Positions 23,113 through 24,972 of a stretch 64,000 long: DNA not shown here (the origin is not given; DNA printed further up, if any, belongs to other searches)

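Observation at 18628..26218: Arabinogalactan-style lipid-linked pentofuranose pathway (prs, two GT-C enzymes, Glf-like flavoenzyme, DPPR-synthase-like UbiA, HAD phosphatase)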

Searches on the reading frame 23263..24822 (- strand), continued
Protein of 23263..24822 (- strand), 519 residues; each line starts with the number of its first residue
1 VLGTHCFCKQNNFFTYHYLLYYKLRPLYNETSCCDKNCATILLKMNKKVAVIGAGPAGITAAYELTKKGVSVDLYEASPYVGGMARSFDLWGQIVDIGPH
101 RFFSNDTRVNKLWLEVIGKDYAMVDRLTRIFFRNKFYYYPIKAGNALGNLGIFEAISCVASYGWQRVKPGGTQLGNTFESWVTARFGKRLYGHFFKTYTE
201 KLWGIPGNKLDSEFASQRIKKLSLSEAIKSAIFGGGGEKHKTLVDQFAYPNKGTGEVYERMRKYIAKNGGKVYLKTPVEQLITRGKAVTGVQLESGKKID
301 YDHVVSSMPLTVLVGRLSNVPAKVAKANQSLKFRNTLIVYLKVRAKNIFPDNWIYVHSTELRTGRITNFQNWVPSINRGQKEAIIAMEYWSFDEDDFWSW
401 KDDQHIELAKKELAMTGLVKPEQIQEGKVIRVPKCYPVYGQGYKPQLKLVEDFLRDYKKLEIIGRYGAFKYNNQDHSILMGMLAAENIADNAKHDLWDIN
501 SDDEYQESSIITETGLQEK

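Call 86: search_solved_structures(query=window:23263-24690:-, max_evalue=1e-15, show_alignments=5)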
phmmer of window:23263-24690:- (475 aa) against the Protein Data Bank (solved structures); distinct sequences matched with E-value up to 1e-15: 14.
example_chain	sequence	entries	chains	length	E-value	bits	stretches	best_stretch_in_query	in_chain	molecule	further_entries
4dsg_A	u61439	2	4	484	1.1e-19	73.6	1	3-447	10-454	UDP-galactopyranose mutase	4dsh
4u8l_A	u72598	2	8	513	6.1e-19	71.2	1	4-448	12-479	UDP-galactopyranose mutase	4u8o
4u8k_A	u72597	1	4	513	7.7e-19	70.8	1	4-448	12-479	UDP-galactopyranose mutase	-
3ute_A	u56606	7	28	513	1.1e-18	70.4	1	4-448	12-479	UDP-galactopyranose mutase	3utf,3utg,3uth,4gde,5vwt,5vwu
3uka_A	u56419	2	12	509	2e-18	69.4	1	4-448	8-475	UDP-galactopyranose mutase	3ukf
3ukl_A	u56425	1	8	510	2.1e-18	69.4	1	4-448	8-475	UDP-galactopyranose mutase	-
3ukh_A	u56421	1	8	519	2.2e-18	69.3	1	4-448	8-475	UDP-galactopyranose mutase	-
4u8j_A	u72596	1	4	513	2.6e-18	69.1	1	4-448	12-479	UDP-galactopyranose mutase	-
3ukq_A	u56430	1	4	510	5.2e-18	68.1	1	4-448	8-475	UDP-galactopyranose mutase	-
3ukk_A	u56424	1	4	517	5.8e-18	67.9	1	4-448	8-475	UDP-galactopyranose mutase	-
3ukp_A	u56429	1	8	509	1.2e-17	66.9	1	4-448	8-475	UDP-galactopyranose mutase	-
4u8i_A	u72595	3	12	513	1.3e-17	66.7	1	4-448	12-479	UDP-galactopyranose mutase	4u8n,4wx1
4u8m_A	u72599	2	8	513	1.6e-17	66.5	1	4-448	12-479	UDP-galactopyranose mutase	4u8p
5hhf_A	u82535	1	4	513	2.6e-17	65.8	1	4-448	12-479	UDP-galactopyranose mutase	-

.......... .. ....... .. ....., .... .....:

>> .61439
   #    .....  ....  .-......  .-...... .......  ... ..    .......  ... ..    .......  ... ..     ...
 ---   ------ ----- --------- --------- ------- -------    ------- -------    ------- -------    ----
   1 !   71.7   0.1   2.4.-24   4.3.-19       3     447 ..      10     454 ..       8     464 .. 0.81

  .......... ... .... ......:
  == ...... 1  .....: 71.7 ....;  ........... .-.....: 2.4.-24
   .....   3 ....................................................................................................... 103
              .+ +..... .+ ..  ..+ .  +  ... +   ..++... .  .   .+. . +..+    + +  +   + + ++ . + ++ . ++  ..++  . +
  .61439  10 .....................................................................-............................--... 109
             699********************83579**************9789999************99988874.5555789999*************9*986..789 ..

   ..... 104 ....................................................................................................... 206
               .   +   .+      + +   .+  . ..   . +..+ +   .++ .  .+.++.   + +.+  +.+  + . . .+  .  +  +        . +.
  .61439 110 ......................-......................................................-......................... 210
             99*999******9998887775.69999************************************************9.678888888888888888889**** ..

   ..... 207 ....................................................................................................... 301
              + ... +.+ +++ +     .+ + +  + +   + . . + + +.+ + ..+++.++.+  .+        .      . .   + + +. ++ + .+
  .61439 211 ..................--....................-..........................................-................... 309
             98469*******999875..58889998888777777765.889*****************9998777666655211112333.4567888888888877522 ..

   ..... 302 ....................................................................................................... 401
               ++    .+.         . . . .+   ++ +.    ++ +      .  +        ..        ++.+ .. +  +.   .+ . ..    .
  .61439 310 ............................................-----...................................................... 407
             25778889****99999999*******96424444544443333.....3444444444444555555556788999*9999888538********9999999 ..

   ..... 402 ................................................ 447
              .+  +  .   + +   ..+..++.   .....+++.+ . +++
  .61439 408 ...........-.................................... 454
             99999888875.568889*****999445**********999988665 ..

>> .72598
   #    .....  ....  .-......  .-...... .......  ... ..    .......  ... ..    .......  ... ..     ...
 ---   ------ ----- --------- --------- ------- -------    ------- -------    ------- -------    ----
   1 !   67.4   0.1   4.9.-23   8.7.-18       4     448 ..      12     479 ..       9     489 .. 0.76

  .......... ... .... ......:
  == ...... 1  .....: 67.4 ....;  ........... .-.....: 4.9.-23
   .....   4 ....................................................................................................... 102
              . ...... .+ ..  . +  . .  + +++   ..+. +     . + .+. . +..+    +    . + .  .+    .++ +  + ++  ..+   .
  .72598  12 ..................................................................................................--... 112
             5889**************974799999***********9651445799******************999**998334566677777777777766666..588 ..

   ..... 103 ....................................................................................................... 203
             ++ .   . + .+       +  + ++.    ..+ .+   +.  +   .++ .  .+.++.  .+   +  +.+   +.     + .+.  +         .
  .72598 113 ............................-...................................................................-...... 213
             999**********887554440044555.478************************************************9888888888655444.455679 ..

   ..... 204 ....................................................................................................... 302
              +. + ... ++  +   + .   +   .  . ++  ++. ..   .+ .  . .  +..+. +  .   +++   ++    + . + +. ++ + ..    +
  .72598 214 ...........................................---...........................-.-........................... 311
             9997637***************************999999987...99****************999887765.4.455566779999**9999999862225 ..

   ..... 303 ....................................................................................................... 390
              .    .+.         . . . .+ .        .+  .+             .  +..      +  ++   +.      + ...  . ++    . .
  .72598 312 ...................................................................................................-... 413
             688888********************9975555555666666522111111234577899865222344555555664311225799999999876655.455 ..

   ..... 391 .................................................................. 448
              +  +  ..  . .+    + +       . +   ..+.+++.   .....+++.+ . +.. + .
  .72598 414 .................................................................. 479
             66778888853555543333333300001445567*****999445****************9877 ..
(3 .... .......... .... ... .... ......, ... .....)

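Call 91: search_protein_families(library=pfam, alignment_id=A4, max_evalue=0.01)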
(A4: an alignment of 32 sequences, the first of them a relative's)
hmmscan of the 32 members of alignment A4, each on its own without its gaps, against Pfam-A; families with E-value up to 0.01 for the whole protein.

A. member 1, L098:11421-12893:+ (490 aa): 0 families

B. families by the number of members that match (of 32 scanned): 11 families
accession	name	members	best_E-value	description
PF13231.12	PMT_2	5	5e-13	Dolichyl-phosphate-mannose-protein mannosyltransferase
PF01098.24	FTSW_RODA_SPOVE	4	4.4e-76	Cell cycle protein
PF09594.16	GT87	4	4e-18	Glycosyltransferase family 87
PF14200.12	RicinB_lectin_2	2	8.2e-12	Ricin-type beta-trefoil lectin domain-like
PF04932.20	Wzy_C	1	1.6e-11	O-Antigen ligase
PF19484.4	DUF6020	1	1.1e-08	Family of unknown function (DUF6020)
PF02366.24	PMT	1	5.8e-06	Dolichyl-phosphate-mannose-protein mannosyltransferase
PF05208.19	ALG3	1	0.00023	ALG3 protein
PF20872.2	MalF_N_TM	1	0.0038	MalF, N-terminal region, transmembrane helices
PF20556.3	DUF6768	1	0.0086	Family of unknown function (DUF6768)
PF05007.19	Mannosyl_trans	1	0.0088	Mannosyltransferase (PIG-M)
